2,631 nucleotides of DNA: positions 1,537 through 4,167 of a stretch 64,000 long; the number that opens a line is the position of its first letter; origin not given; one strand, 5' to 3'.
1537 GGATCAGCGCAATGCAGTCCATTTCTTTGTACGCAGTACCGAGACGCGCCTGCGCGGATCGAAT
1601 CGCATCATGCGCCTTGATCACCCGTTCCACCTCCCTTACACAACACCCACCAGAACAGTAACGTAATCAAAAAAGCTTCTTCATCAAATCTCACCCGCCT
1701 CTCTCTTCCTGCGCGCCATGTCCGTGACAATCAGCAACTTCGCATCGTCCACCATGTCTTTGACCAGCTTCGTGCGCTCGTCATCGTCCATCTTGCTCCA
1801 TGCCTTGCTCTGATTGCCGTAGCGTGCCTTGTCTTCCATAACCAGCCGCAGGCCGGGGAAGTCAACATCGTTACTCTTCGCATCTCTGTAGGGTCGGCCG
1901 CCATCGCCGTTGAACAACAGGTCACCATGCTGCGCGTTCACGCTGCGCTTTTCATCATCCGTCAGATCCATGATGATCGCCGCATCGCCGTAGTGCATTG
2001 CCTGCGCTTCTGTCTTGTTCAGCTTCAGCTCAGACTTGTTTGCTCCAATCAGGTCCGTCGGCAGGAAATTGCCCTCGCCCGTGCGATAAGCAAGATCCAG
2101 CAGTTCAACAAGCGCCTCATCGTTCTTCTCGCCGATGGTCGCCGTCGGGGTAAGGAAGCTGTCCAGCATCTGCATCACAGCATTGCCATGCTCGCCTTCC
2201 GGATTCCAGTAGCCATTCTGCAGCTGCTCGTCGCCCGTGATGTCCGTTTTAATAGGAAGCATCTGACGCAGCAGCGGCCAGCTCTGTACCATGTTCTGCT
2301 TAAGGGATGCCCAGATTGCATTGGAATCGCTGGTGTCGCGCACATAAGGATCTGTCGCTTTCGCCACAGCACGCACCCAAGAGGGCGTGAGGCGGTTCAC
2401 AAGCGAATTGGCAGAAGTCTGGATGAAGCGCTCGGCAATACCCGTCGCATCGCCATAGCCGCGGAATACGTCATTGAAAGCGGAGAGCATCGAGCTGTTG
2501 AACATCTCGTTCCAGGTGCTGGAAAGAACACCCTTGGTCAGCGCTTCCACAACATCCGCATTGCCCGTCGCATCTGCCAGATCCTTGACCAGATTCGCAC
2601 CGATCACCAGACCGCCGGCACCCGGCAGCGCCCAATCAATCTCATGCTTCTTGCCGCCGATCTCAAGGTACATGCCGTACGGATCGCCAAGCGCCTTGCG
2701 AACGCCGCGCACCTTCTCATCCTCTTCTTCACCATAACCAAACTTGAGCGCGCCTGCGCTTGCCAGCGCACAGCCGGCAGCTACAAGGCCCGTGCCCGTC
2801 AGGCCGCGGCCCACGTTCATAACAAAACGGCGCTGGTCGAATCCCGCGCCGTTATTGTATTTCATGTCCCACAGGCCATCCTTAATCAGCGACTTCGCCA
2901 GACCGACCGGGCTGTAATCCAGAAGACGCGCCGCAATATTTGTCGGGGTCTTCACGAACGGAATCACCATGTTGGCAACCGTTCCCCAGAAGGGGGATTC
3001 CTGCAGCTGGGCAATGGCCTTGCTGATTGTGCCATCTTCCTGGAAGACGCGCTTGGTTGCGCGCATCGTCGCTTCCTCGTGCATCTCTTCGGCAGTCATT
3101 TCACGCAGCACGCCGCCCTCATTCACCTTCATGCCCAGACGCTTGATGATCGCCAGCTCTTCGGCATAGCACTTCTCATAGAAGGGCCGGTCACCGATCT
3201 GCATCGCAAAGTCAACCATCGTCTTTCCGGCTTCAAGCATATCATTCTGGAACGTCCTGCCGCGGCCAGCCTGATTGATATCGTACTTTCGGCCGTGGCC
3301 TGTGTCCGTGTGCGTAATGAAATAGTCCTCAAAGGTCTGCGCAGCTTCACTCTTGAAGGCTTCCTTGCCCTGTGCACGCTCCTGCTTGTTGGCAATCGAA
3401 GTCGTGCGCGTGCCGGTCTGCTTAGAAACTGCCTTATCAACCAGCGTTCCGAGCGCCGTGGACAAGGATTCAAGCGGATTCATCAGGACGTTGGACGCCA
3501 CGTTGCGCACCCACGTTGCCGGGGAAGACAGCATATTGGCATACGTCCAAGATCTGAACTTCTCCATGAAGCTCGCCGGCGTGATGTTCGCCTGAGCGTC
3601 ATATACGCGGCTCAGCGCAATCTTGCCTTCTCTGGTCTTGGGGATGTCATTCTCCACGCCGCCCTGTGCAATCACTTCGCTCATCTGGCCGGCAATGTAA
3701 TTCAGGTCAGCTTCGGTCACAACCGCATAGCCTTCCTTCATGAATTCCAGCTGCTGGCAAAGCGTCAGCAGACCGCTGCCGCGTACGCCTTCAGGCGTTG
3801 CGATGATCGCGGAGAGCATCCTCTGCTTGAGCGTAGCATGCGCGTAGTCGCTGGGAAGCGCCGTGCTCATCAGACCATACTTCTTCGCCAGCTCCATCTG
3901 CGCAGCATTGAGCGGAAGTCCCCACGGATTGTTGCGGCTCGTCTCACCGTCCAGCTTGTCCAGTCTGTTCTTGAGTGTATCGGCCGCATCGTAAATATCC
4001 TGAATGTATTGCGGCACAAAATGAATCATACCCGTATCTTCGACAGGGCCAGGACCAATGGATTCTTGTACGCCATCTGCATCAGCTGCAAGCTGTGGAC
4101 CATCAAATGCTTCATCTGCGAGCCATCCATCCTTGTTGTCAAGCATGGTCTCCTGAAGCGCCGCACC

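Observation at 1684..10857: Giant 3,057-aa multi-domain ORF in the virion module: polyvalent or ejection-protein candidate, largely unassignable by eye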

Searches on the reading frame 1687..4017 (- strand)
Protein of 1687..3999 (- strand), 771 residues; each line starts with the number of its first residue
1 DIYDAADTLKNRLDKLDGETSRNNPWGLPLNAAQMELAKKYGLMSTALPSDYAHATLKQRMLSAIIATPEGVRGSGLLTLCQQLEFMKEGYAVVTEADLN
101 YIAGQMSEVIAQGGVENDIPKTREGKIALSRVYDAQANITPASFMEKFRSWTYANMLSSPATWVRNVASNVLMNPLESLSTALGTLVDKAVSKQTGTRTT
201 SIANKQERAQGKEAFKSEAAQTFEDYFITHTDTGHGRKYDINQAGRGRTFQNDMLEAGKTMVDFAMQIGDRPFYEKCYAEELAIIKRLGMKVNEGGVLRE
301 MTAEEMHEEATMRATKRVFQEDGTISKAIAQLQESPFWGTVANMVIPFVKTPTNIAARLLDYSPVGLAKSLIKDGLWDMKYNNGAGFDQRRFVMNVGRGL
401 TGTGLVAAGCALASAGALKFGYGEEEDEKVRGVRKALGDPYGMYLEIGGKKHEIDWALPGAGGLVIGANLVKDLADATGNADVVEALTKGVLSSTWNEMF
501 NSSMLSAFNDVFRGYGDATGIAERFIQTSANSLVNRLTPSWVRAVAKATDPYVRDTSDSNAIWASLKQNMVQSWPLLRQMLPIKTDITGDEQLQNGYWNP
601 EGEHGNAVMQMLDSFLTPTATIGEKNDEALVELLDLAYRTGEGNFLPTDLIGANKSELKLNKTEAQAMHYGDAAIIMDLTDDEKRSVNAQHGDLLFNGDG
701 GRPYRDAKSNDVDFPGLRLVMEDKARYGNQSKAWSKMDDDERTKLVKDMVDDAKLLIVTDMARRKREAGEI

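Call 11: search_dna_similar(query=window:1687-3999:-, collection=phages, mode=protein, max_rows=30)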
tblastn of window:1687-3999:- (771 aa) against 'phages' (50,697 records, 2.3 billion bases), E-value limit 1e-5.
No match.

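Call 18: find_homologous_proteins(query=window:1687-3810:-, max_evalue=0.001)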
Query window:1687-3810:- (708 aa): 26 proteins with E <= 0.001 among 8000 candidates.
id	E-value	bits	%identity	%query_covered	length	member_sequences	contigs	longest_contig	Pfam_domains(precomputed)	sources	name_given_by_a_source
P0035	2.8e-231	788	55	99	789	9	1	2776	-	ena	-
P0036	2.0e-229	781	54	99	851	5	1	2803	-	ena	-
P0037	2.2e-222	758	52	100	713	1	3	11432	-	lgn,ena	-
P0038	1.4e-221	755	51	100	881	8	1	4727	-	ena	-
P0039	7.7e-211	720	51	99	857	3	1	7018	-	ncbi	-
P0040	1.4e-208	713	51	99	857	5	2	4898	-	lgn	-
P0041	1.0e-203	696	49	100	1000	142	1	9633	-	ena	-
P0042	4.1e-199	681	48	100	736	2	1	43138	-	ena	-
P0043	3.7e-178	612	45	100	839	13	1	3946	-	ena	-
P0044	5.9e-168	578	42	99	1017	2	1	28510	-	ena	-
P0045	9.9e-168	578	51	75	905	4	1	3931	-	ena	-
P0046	1.1e-143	498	45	77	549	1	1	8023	-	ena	-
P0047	6.3e-135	469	49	70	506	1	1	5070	-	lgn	-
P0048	9.8e-127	442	50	64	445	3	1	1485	-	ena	-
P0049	8.4e-123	429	38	97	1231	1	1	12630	-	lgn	-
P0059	5.4e-30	122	27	72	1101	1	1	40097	PF18798.7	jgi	jgi:hypothetical protein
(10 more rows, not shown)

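Call 21: find_encoding_contigs(protein=P0042, flank=10000, max_places=2)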
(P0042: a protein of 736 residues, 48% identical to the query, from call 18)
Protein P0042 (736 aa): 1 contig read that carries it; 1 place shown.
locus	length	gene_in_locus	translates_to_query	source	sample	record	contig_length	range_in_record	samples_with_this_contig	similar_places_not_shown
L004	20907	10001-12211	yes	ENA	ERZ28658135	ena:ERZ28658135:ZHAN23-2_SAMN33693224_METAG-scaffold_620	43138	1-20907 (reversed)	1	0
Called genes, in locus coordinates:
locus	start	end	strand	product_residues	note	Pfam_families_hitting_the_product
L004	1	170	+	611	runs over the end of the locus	PF16510:P22_portal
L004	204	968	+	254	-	-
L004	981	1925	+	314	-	PF13252:Phage_capsid_3 (weak), PF19821:Phage_capsid_2 (weak), PF25209:Phage_capsid_4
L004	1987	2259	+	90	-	-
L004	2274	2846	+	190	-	-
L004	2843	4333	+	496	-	-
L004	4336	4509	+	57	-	-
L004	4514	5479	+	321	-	-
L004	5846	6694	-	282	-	-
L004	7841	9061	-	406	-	-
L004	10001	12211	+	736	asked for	-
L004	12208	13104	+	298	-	-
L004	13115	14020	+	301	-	-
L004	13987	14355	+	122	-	-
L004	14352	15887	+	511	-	-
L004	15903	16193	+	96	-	-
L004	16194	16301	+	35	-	-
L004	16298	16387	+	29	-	-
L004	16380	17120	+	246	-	PF08239:SH3_3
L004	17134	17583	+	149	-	PF05105:Phage_holin_4_1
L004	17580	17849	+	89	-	-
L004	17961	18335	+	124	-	-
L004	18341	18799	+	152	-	-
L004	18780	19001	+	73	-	-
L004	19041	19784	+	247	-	-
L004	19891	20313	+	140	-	-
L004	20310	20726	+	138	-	-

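Call 22: find_encoding_contigs(protein=P0059, flank=10000, max_places=2)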
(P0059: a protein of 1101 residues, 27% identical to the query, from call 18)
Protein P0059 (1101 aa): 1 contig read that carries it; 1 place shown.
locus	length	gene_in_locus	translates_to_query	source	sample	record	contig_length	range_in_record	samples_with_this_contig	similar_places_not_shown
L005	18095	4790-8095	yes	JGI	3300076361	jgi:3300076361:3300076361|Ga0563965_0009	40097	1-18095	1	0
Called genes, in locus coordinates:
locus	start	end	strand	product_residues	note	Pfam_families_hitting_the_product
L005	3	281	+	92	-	?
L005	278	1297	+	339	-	PF09992:NAGPA, PF08291:Peptidase_M15_3, PF05951:Peptidase_M15_2 (weak)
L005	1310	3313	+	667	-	-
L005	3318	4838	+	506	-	-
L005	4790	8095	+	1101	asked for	PF18798:LPD3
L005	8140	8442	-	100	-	-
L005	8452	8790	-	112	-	-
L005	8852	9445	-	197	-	-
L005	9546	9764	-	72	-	-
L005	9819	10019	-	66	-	PF13556:HTH_30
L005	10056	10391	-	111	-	-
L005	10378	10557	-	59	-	-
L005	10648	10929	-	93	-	-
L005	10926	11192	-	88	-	-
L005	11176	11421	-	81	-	-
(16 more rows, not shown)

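Call 29: search_solved_structures(query=A1, max_evalue=1, show_alignments=2)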
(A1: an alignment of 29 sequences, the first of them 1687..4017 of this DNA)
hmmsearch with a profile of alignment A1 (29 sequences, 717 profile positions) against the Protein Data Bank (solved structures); distinct sequences matched with E-value up to 1: 0.

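Call 38: predict_structure(alignment_id=A1)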
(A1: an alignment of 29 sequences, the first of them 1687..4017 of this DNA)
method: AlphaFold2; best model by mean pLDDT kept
length: 777 residues; sequences in the alignment: 29
mean_pLDDT: 75.6   pTM: 0.64
mean pLDDT of the five models: 75.6, 72.3, 72.1, 69.4, 66.2
residues with pLDDT >= 90: 63; 70-90: 495; 50-70: 168; < 50: 51
segments of 3 or more residues with pLDDT < 50: 80-82, 242-250, 430-432, 507-530, 606-611
pLDDT, mean of each block of 10 residues (from residue 1): 83 86 83 89 91 86 91 69 75 87 88 79 62 82 81 74 68 74 84 85 82 86 85 72 44 73 78 79 87 79 75 83 72 65 60 60 74 82 73 79 85 85 71 66 73 73 70 77 58 54 49 39 41 57 66 73 72 73 80 80 51 53 53 84 84 79 84 85 85 89 84 86 91 86 91 92 90 81
secondary structure, 60 per line:
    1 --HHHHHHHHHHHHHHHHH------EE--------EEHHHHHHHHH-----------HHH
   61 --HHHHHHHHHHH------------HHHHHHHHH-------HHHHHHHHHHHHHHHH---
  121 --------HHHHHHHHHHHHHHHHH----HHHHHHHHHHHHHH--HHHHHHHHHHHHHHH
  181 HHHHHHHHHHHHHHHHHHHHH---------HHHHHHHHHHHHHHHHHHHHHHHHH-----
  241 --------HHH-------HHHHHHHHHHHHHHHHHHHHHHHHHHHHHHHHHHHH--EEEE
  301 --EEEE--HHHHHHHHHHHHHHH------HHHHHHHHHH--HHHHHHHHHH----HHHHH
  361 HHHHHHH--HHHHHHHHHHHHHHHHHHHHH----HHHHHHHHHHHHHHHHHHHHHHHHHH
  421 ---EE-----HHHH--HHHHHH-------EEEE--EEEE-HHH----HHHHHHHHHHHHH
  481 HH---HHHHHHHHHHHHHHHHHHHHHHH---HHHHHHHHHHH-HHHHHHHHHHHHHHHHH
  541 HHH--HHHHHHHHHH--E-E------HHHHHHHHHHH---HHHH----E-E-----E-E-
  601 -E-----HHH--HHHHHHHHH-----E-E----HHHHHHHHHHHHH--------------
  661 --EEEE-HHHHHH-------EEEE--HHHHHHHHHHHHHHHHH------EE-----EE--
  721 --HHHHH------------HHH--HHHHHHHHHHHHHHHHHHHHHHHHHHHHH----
elements in order (helices of 4 or more, strands of 3 or more residues): H3-19 H38-46 H63-73 H86-94 H102-117 H129-145 H150-163 H166-201 H211-235 H259-294 E297-300 E303-306 H309-323 H330-339 H342-351 H356-367 H370-390 H395-420 H431-434 H437-442 E450-453 E456-459 H468-482 H486-508 H512-522 H524-543 H546-555 H567-577 H581-584 H613-621 H634-646 E663-666 H668-673 E681-684 H687-703 H723-727 H745-773

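Call 41: fold_search(model_id=the predicted structure, library=pdb)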
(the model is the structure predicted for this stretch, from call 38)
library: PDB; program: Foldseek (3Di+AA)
matches with E <= 10: 196; with E <= 0.001: 0
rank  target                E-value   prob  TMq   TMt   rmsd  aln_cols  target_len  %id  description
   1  6kkj                  2.2e-01  0.11  0.08  0.12  22.4       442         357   11  Crystal structure of Drug:Proton Antiporter-1 (DHA1) Family SotB, in the inward open conformation (released 2020-07-29)
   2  7wkk_a                3.6e-01  0.08  0.12  0.08  25.3       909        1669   11  Cryo-EM structure of the IR subunit from X. laevis NPC (released 2022-03-30)
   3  2ht3_B                5.0e-01  0.12  0.11  0.15  21.3       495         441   10  Structure of the Escherichia coli ClC chloride channel Y445L mutant and Fab complex (released 2006-09-19)
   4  4jr9_A                6.2e-01  0.07  0.09  0.12  24.2       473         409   12  Crystal structure of nitrate/nitrite exchanger NarK (released 2013-05-15)
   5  8rl7_A                9.4e-01  0.04  0.08  0.11  22.1       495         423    9  SPNS2 in complex with homo Di-Gluebody GbD12 (released 2025-01-15)
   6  9giu                  1.0e+00  0.04  0.08  0.10  25.0       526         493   11  Cryo-EM structure of human SLC45A4 in detergent (released 2025-07-30)
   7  7nyw_B                1.1e+00  0.02  0.06  0.06  46.9       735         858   11  Cryo-EM structure of the MukBEF-MatP-DNA head module (released 2021-07-07)
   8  2qna_A                1.2e+00  0.04  0.10  0.10  24.3       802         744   10  Crystal structure of human Importin-beta (127-876) in complex with the IBB-domain of Snurportin1 (1-65) (released 2008-04-08)
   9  8ex5                  1.2e+00  0.04  0.08  0.12  22.3       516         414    9  Human S1P transporter Spns2 in an outward-facing open conformation (state 4) (released 2023-05-31)
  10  8ex6                  1.3e+00  0.04  0.08  0.11  24.8       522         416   12  Human S1P transporter Spns2 in an inward-facing open conformation (state 1*) (released 2023-05-31)
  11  8pnl_A                1.3e+00  0.06  0.11  0.14  21.9       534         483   12  Outward-open conformation of a Major Facilitator Superfamily (MFS) transporter MHAS2168, a homologue of Rv1410 from M. (released 2023-10-18)
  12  5xat_D                1.3e+00  0.03  0.07  0.11  26.9       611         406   12  Structural insights into the elevator-like mechanism of the sodium/citrate symporter CitS (released 2017-06-14)
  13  8qv6_A                1.4e+00  0.04  0.09  0.13  22.3       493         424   10  Structure of human SPNS2 in DDM (released 2025-02-19)
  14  8ex4                  1.4e+00  0.04  0.08  0.12  24.5       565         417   10  Human S1P transporter Spns2 in an inward-facing open conformation (state 1) (released 2023-05-31)
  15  5xat_C                1.4e+00  0.03  0.07  0.11  25.7       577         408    9  Structural insights into the elevator-like mechanism of the sodium/citrate symporter CitS (released 2017-06-14)
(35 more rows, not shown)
